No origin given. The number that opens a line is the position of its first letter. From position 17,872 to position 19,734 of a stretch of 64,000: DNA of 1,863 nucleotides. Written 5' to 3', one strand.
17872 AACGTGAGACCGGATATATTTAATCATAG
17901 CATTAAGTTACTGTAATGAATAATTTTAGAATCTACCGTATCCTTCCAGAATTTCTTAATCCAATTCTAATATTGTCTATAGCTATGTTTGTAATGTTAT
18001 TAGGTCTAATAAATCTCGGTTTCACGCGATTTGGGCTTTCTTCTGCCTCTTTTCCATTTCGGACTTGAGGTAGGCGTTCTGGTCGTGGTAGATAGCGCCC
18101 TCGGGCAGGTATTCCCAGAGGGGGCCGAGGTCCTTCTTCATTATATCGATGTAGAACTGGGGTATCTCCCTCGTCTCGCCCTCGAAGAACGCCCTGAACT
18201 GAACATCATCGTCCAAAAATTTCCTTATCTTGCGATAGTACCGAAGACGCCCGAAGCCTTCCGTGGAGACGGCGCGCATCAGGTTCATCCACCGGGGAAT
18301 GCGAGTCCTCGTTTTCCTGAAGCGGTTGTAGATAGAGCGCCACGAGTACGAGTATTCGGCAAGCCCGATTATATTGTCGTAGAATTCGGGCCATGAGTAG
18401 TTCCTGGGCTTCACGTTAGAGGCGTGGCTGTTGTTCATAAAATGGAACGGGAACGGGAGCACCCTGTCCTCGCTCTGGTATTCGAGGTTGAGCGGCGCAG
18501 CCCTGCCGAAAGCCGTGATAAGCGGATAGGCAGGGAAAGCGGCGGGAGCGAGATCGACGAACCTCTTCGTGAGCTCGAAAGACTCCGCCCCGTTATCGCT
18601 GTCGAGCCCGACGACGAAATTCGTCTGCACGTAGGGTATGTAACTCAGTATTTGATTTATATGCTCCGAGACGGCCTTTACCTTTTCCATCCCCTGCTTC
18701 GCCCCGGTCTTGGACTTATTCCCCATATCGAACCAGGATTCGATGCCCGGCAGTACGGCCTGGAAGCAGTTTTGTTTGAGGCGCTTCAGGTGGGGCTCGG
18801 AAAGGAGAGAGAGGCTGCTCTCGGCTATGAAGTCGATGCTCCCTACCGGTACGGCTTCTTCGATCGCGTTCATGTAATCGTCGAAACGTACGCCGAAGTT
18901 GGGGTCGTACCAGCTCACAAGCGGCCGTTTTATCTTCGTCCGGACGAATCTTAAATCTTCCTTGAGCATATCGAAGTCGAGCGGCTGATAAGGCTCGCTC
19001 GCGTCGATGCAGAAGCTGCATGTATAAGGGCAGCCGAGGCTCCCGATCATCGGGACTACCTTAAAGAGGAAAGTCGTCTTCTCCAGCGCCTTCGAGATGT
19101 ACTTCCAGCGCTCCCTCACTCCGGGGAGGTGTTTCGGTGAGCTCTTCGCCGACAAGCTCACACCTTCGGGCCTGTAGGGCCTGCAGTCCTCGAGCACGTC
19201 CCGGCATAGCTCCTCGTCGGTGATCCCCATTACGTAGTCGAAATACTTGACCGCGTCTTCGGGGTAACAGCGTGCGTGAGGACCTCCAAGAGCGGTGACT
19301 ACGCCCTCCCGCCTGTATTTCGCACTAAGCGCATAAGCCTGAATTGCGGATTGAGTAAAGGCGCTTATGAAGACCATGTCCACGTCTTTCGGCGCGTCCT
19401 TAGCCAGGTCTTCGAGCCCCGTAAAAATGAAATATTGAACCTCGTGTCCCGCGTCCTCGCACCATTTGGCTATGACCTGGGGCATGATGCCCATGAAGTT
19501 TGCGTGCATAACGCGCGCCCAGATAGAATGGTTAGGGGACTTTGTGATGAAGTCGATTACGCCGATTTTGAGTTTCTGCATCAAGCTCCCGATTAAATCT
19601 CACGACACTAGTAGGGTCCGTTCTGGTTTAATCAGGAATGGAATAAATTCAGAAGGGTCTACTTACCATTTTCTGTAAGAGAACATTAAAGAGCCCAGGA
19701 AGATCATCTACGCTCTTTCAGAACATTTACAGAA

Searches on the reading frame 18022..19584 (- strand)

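Call 8: search_protein_families(library=pfam, proteins=[window:18022-19584:-], max_evalue=0.01)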
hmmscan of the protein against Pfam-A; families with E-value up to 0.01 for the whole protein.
window:18022-19584:- (520 aa): 2 families
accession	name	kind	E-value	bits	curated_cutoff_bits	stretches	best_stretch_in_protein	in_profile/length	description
PF02310.24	B12-binding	-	2.5e-08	34.2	32.1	1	37-125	19-115/121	B12 binding domain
PF04055.27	Radical_SAM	-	1.9e-05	25.3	29.5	1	182-311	4-138/166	Radical SAM superfamily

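Call 36: search_protein_families(library=ncbifam, proteins=[window:18022-19584:-], max_evalue=0.01)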
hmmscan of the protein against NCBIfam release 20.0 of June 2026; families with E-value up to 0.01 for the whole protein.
window:18022-19584:- (520 aa): 1 family
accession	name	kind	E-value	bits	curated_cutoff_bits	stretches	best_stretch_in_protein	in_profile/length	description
TIGR04013.1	B12_SAM_MJ_1487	hypoth_equivalog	3e-07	29.6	251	1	42-192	20-167/382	TIGR04013 family B12-binding domain/radical SAM domain-containing protein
